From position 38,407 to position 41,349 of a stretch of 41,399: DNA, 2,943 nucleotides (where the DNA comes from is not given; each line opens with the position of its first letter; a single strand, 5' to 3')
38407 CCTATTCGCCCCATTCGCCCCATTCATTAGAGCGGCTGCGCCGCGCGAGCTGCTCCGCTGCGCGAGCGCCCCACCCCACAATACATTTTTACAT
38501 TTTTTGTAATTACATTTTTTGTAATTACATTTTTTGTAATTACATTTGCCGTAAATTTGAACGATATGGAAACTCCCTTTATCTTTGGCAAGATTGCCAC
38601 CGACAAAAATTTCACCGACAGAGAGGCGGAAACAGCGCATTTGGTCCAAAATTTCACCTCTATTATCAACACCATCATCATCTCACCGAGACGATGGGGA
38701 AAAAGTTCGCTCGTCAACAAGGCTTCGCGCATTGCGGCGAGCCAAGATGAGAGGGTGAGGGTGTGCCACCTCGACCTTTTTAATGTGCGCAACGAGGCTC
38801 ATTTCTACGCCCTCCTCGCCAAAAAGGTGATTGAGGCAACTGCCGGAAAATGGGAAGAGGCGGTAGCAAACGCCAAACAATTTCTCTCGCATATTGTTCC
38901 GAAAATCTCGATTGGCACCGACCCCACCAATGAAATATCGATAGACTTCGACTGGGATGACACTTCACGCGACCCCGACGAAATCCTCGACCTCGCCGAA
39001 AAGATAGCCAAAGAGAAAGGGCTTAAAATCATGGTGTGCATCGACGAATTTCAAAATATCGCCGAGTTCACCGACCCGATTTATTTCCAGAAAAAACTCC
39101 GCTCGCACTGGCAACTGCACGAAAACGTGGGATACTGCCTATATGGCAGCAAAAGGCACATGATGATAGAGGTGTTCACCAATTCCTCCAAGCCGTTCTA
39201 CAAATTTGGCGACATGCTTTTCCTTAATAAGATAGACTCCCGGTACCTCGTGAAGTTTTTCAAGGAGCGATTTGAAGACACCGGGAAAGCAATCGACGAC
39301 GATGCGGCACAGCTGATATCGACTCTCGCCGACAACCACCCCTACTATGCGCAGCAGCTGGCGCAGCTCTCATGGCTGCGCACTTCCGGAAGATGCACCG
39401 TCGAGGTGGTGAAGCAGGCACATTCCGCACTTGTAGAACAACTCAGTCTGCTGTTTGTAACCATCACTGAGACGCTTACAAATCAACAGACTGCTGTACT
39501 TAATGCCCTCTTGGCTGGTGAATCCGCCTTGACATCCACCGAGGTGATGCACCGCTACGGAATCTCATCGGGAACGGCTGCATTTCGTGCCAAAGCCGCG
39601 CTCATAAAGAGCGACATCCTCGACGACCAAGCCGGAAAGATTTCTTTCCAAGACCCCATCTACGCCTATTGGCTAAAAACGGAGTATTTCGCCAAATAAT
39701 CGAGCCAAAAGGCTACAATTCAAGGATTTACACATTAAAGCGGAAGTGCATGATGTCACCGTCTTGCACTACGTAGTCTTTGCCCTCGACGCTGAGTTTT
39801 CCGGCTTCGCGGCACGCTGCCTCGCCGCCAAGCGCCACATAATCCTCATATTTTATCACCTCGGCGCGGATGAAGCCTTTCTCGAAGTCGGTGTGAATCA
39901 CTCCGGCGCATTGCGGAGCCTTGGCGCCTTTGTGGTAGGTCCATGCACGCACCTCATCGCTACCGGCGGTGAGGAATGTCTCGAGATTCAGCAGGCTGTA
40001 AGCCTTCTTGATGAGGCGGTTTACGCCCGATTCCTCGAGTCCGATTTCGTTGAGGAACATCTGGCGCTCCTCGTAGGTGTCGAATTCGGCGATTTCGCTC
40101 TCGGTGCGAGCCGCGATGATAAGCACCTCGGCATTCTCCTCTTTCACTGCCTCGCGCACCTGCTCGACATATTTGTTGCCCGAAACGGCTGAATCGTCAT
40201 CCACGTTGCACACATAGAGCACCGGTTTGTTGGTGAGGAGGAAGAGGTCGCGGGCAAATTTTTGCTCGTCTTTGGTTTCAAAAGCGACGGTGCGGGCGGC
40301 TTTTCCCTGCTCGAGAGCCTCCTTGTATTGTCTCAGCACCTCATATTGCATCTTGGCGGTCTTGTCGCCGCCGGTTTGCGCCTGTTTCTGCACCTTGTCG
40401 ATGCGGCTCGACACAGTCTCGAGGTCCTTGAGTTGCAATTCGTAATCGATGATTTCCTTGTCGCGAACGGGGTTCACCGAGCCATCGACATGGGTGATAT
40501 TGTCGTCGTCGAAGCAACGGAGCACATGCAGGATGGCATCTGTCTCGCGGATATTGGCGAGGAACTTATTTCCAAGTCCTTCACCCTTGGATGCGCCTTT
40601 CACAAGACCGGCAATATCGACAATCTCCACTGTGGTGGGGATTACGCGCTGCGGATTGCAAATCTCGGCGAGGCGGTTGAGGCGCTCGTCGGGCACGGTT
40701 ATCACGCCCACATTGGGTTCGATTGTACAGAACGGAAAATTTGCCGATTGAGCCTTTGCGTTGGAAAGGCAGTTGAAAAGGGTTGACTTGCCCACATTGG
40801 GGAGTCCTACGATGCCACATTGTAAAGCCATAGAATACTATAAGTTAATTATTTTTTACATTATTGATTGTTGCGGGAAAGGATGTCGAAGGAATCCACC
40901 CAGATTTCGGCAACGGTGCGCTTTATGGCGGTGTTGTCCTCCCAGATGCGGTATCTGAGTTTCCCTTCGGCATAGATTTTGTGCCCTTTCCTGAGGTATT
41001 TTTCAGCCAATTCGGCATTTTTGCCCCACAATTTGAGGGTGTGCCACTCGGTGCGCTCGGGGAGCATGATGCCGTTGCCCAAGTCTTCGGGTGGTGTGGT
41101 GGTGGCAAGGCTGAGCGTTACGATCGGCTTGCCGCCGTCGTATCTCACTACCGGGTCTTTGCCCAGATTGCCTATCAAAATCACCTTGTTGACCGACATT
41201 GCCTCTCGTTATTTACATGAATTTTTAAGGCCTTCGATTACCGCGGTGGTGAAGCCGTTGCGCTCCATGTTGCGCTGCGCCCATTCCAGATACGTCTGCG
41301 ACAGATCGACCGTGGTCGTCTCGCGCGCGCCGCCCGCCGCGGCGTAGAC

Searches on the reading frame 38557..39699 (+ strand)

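Call 6: search_protein_families(library=pfam, proteins=[window:38557-39699:+], max_evalue=0.001)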
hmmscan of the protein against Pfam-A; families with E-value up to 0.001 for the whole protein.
window:38557-39699:+ (380 aa): 2 families
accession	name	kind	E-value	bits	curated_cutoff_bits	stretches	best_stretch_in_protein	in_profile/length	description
PF01637.24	ATPase_2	-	1.1e-08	35.6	33.2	1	19-263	1-220/225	ATPase domain predominantly from Archaea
PF13173.12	AAA_14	-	6.8e-05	23.3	27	0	122-204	28-104/129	AAA domain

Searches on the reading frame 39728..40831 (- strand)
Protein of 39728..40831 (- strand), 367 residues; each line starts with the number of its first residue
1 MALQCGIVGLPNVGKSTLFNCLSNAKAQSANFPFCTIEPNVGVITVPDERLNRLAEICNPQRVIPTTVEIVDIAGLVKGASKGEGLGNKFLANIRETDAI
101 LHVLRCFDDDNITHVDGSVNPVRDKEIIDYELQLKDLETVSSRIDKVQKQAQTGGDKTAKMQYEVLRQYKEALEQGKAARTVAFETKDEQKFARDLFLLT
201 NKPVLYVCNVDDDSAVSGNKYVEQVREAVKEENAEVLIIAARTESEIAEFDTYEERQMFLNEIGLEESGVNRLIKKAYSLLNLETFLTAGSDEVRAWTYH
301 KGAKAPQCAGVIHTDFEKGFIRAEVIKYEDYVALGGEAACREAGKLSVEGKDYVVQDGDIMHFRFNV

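Call 6: search_protein_families(library=pfam, proteins=[window:39728-40831:-], max_evalue=0.001)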
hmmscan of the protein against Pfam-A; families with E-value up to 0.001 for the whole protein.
window:39728-40831:- (367 aa): 3 families
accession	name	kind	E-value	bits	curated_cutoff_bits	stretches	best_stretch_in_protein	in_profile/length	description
PF06071.19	YchF-GTPase_C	-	7.1e-40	135.5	27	1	283-366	1-84/84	Protein of unknown function (DUF933)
PF01926.29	MMR_HSR1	-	2.5e-23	82.8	21.9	1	5-122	2-99/113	50S ribosome-binding GTPase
PF02421.24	FeoB_N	-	1.1e-08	35.2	27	1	5-49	3-47/156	Ferrous iron transport protein B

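Call 93: find_encoding_contigs(protein=window:39728-40831:-, flank=10000, max_places=3)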
Protein window:39728-40831:- (367 aa): 23 contigs read that carry it; 3 places shown.
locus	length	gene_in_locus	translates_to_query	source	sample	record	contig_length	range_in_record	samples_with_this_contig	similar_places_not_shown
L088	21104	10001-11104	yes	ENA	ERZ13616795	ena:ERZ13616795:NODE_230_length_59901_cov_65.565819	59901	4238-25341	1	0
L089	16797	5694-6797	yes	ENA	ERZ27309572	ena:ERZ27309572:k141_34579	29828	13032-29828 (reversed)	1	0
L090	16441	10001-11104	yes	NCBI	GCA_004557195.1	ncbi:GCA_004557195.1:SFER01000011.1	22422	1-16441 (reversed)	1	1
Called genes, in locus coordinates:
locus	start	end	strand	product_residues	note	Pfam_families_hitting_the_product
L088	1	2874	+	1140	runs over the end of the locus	PF02638:GHL10, PF18962:Por_Secre_tail (faint)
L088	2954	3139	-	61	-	-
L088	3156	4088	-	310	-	PF01145:Band_7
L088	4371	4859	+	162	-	PF01316:Arg_repressor, PF02863:Arg_repressor_C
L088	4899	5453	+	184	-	-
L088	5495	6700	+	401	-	PF00764:Arginosuc_synth, PF20979:Arginosuc_syn_C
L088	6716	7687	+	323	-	PF01118:Semialdhyde_dh, PF02774:Semialdhyde_dhC, PF22698:Semialdhyde_dhC_1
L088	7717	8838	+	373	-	PF00202:Aminotran_3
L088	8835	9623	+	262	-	PF03807:F420_oxidored, PF14748:P5CR_dimer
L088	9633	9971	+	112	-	PF00436:SSB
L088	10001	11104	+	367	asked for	PF01926:MMR_HSR1, PF02421:FeoB_N, PF06071:YchF-GTPase_C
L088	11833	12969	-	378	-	PF01637:ATPase_2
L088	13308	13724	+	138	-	-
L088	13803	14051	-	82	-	-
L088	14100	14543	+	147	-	-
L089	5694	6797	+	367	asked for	PF01926:MMR_HSR1, PF02421:FeoB_N, PF06071:YchF-GTPase_C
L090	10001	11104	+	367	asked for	PF01926:MMR_HSR1, PF02421:FeoB_N, PF06071:YchF-GTPase_C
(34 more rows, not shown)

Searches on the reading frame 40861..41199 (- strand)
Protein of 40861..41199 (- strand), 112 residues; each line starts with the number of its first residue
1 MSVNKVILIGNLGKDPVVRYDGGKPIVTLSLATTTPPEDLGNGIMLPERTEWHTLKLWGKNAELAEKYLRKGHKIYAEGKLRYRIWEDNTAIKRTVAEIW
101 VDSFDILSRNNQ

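Call 73: search_protein_families(library=pfam, proteins=[window:40861-41199:-], max_evalue=0.01)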
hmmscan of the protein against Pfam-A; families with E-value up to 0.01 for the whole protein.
window:40861-41199:- (112 aa): 1 family
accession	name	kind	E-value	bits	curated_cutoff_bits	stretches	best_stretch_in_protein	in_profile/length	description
PF00436.31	SSB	-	6.9e-25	87.5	26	1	3-106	1-103/104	Single-strand binding protein family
